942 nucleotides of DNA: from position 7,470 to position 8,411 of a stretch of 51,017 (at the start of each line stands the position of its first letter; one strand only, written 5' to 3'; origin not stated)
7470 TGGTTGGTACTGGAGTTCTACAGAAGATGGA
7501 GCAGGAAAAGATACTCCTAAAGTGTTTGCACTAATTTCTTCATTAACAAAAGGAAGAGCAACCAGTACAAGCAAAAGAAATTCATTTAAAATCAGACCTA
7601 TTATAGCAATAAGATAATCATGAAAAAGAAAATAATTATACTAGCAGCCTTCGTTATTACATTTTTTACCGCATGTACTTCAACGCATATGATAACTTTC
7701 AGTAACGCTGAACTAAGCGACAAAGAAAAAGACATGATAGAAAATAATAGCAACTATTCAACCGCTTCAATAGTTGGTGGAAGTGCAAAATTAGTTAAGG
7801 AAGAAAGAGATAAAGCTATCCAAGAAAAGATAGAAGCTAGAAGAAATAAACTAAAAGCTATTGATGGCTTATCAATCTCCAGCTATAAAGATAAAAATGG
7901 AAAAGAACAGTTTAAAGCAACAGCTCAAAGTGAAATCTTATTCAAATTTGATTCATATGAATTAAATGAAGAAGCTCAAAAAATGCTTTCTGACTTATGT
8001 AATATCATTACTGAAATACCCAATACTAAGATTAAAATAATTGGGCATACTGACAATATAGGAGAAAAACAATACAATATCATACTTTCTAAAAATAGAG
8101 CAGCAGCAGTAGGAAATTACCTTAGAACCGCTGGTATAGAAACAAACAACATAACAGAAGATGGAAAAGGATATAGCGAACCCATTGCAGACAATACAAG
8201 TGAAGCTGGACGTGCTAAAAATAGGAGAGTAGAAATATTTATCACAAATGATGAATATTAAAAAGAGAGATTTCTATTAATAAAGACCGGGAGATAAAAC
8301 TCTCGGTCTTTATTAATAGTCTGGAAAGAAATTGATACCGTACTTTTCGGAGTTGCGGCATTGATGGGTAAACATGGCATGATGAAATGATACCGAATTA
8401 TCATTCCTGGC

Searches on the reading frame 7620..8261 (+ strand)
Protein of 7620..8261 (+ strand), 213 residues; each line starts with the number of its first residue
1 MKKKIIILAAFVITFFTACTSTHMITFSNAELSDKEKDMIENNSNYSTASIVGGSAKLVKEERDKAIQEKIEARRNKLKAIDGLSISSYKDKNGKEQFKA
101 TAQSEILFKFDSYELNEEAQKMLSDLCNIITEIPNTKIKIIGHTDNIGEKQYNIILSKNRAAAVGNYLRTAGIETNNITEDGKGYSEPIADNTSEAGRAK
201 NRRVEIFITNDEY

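Call 46: search_protein_families(library=pfam, proteins=[window:7620-8261:+], max_evalue=0.01)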
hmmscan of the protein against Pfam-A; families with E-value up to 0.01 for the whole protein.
window:7620-8261:+ (213 aa): 1 family
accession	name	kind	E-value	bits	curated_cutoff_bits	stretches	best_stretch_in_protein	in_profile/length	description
PF00691.25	OmpA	-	1.7e-22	80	27.2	1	107-202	1-98/98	OmpA family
